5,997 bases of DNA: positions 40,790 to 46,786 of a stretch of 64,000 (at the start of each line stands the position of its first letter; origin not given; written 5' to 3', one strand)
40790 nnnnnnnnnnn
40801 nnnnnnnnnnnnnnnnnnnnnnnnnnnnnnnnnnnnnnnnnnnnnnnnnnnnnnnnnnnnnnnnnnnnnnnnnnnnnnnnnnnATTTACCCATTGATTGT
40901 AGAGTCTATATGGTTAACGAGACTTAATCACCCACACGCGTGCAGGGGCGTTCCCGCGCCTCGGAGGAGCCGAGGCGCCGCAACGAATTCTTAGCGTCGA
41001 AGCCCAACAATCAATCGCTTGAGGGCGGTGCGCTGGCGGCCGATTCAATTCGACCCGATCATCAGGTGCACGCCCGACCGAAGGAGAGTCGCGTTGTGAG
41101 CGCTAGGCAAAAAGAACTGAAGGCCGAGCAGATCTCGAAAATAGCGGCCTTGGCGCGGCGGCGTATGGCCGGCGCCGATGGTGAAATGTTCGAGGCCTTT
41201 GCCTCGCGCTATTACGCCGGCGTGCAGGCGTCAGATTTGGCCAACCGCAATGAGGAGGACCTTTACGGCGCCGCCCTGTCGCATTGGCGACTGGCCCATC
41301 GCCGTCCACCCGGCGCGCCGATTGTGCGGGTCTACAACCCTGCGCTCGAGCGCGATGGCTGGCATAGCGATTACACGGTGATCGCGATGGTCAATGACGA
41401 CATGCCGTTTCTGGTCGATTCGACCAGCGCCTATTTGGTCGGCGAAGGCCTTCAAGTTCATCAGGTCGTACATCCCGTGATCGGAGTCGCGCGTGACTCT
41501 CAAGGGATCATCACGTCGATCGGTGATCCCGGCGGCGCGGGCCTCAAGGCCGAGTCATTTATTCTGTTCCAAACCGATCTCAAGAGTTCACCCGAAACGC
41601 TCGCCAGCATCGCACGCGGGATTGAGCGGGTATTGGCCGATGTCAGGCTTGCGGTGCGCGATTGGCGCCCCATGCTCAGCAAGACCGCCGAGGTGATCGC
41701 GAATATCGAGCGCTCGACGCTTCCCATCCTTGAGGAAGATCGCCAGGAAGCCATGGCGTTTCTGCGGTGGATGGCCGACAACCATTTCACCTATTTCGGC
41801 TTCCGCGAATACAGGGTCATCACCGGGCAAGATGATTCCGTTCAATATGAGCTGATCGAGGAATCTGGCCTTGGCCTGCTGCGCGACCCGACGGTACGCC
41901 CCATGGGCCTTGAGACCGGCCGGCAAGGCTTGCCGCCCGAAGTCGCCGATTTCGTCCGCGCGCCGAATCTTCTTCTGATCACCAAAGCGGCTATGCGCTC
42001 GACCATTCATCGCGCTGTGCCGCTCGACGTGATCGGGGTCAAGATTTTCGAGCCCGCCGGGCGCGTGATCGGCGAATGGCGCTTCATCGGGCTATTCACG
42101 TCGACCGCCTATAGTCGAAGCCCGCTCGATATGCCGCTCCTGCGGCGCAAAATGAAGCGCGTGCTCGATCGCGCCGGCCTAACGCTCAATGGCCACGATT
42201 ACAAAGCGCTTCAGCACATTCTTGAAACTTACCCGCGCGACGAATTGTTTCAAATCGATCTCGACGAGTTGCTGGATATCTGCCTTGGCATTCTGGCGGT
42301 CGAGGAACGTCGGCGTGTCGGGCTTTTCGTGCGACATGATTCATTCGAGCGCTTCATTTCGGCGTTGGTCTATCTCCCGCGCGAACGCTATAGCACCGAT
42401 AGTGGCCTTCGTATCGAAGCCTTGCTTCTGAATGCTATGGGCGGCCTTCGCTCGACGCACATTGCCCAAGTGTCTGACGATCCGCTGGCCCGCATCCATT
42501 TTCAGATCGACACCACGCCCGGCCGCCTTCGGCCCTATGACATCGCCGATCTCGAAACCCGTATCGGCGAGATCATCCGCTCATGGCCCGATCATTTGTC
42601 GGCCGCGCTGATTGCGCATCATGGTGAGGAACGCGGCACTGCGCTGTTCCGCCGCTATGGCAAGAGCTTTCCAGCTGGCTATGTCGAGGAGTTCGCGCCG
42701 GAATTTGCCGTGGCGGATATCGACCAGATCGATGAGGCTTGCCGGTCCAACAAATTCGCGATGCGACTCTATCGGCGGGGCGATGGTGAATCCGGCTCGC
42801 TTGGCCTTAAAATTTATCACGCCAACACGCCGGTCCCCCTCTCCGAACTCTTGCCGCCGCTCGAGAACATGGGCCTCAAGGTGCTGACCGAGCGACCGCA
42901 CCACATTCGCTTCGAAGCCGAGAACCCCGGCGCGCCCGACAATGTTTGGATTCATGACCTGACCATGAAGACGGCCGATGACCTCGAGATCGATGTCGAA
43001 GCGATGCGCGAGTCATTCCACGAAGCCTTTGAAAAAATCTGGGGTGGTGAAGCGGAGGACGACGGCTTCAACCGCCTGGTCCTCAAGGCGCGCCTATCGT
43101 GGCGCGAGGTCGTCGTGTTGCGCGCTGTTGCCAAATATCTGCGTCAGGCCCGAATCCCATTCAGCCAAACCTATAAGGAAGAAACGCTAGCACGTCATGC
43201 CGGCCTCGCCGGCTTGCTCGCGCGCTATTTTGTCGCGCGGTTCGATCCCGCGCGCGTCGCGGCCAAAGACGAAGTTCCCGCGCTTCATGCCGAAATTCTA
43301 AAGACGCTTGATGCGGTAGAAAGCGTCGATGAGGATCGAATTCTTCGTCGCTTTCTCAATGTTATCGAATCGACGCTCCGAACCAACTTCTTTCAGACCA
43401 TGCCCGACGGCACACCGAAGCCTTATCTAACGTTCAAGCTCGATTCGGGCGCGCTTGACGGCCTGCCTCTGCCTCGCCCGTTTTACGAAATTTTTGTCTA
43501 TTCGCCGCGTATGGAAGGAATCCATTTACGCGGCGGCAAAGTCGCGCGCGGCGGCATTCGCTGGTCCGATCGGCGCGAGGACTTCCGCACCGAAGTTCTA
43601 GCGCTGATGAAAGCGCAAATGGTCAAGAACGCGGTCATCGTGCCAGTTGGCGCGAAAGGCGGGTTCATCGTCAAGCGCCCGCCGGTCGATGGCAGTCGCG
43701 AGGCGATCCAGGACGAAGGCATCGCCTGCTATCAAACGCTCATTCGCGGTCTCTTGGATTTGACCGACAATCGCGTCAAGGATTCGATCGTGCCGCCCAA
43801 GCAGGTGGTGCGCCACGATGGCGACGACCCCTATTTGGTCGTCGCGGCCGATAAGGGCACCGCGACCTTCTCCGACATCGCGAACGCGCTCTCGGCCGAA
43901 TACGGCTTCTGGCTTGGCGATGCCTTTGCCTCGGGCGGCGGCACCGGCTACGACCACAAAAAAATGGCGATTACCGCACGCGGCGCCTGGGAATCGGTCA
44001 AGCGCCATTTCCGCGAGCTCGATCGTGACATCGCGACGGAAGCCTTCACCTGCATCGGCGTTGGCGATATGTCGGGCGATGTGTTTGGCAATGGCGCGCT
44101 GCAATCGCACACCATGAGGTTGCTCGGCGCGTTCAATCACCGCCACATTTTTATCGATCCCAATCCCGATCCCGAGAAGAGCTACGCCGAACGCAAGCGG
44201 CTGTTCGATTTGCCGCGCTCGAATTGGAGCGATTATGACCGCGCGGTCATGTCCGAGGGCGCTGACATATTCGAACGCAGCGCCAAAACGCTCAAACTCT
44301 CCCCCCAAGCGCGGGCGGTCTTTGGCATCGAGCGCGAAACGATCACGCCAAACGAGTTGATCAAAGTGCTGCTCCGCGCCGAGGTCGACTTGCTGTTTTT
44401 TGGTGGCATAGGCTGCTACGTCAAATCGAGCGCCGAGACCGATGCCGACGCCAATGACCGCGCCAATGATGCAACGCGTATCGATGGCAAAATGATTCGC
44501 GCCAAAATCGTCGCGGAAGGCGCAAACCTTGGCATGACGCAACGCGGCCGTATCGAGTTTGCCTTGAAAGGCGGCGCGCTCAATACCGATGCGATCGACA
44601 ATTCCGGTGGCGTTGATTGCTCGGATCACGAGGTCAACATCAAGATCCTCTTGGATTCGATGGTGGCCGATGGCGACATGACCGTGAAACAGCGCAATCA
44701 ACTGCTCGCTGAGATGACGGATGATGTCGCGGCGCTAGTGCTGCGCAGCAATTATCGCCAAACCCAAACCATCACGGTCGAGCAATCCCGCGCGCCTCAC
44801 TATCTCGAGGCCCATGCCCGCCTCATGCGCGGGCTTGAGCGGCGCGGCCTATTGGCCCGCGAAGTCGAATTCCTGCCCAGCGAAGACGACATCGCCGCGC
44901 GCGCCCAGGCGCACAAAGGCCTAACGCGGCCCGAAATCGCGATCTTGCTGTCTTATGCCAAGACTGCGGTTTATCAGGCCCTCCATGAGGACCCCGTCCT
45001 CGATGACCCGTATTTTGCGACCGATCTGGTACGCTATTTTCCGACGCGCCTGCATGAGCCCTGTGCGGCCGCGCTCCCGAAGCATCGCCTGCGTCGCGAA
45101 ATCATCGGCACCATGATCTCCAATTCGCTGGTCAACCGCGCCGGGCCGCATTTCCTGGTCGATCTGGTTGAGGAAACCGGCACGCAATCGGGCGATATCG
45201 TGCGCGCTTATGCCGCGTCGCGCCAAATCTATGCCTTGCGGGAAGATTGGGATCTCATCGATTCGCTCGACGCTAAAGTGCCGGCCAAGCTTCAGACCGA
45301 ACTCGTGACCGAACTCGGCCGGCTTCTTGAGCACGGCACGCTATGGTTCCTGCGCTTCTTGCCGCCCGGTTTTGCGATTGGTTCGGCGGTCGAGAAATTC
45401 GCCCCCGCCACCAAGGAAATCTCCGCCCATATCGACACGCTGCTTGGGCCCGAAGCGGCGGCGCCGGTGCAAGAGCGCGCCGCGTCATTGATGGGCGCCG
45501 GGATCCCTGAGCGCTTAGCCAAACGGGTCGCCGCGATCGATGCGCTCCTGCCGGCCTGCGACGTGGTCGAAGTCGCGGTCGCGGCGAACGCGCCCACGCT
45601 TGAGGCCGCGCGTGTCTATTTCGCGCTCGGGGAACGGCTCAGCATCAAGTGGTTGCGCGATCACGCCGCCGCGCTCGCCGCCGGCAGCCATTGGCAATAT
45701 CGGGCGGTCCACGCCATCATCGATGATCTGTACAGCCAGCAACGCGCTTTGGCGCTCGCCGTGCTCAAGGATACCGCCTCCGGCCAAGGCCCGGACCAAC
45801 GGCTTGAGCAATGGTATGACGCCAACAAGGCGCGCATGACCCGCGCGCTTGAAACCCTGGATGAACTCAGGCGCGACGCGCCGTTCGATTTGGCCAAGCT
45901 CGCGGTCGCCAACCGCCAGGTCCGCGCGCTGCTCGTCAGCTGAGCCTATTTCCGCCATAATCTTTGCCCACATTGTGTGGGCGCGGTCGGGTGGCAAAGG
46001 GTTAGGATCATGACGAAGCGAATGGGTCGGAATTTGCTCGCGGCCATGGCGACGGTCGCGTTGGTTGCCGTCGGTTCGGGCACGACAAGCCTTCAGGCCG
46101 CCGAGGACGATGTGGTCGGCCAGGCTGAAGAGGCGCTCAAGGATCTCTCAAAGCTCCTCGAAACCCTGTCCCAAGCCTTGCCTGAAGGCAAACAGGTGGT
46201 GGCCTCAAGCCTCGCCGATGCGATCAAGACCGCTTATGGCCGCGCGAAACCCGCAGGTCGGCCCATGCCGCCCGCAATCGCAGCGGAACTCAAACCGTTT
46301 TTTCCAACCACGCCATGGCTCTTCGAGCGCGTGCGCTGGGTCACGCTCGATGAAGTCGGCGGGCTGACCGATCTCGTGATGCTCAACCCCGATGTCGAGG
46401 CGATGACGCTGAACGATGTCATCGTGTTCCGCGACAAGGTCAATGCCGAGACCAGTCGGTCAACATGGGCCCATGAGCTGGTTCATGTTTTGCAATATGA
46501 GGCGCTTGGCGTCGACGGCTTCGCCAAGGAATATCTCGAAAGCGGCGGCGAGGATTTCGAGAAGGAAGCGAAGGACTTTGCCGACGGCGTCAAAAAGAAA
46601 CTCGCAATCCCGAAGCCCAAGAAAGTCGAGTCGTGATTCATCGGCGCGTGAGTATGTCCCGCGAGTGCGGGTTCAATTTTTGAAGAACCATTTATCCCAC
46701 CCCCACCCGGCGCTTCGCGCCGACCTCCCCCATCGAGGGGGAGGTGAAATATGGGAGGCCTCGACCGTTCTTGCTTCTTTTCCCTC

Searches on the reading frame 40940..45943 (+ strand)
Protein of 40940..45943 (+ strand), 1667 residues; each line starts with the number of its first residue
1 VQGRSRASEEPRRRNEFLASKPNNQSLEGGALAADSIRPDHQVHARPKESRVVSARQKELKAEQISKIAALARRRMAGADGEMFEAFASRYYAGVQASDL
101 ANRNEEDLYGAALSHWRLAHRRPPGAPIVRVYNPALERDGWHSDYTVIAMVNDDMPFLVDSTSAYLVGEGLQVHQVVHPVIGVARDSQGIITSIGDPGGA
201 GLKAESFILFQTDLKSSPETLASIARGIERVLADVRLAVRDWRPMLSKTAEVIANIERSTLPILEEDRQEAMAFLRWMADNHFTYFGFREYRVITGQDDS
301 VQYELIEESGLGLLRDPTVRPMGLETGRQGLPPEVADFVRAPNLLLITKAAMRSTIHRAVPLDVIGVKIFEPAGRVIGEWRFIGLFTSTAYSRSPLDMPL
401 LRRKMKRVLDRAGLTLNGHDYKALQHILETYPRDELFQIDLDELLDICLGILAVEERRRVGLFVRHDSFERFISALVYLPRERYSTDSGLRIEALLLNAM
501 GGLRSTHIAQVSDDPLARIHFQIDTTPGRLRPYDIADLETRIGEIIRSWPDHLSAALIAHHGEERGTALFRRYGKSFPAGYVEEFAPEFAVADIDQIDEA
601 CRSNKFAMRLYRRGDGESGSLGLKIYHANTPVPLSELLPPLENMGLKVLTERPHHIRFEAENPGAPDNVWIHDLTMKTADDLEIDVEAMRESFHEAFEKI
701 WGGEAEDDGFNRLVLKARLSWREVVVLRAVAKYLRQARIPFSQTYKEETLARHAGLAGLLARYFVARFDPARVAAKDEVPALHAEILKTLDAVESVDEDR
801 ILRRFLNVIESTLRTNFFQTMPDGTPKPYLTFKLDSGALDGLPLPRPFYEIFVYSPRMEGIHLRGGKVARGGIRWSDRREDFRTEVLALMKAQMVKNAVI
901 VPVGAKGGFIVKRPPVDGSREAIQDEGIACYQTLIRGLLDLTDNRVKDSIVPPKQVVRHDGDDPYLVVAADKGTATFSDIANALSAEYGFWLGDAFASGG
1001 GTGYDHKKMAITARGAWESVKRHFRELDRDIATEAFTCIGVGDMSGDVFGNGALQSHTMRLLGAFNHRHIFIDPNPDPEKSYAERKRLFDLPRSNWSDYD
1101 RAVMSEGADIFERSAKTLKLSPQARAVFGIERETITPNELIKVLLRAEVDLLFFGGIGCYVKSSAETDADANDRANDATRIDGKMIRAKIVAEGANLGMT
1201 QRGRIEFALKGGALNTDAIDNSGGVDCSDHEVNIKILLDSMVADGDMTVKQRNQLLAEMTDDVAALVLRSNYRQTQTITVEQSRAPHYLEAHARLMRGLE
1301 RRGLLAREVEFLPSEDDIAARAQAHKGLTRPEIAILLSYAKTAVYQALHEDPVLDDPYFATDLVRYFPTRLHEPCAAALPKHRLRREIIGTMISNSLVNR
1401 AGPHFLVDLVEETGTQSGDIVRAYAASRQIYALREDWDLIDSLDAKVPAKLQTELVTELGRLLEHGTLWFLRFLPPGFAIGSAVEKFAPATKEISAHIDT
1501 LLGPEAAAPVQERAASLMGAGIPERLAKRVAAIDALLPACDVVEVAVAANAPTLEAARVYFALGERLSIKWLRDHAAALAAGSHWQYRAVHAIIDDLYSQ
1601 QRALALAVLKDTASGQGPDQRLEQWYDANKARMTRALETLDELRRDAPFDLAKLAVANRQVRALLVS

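Call 34: search_protein_families(library=pfam, proteins=[window:40940-45943:+], max_evalue=0.0001)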
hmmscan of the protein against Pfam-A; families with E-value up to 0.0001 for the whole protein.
window:40940-45943:+ (1667 aa): 9 families
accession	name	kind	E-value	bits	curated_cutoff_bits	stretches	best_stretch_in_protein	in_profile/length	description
PF05088.18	Bac_GDH_CD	-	1.3e-259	862.2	22.8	1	786-1280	2-496/497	Bacterial NAD-glutamate dehydrogenase, catalytic domain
PF21074.2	GDH_C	-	1.6e-111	373.2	26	1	1326-1662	2-338/339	Glutamate dehydrogenase, C-terminal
PF21075.3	GDH_ACT1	-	1.3e-45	155.2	23.7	1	87-227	1-143/144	Glutamate dehydrogenase, ACT1 domain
PF21078.2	GDH_HM3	-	1.6e-29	102.3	24.6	1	705-770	1-66/66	Glutamate dehydrogenase, helical motif 3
PF21073.2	GDH_HM1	-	7.1e-25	87.1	21.2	1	398-457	1-60/60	Glutamate dehydrogenase, helical motif 1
PF21076.3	GDH_ACT2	-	3.9e-24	85.5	22.8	1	462-549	2-89/90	Glutamate dehydrogenase, ACT2 domain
PF21077.3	GDH_ACT3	-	5e-22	77.9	22.2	1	606-688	2-79/80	Glutamate dehydrogenase, ACT3 domain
PF21079.2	GDH_HM2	-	4.3e-17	62.3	21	1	556-599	1-44/45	Glutamate dehydrogenase, helical motif 2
PF00208.27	ELFV_dehydrog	-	3.6e-05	24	23.4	0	1185-1234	132-183/241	Glutamate/Leucine/Phenylalanine/Valine dehydrogenase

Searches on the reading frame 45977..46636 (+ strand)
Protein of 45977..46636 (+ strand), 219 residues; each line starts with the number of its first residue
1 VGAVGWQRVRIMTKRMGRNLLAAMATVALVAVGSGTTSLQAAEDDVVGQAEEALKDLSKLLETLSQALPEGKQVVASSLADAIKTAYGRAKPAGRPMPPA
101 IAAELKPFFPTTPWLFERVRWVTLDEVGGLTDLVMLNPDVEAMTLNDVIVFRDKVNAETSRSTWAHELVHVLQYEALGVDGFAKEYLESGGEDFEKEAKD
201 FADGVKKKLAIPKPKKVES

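Call 34: search_protein_families(library=pfam, proteins=[window:45977-46636:+], max_evalue=0.0001)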
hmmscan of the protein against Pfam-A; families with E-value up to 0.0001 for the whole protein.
window:45977-46636:+ (219 aa): 1 family
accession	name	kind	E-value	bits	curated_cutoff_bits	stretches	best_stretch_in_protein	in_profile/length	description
PF13699.11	eCIS_core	-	5.1e-08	33.4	22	1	96-175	1-76/79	eCIS core domain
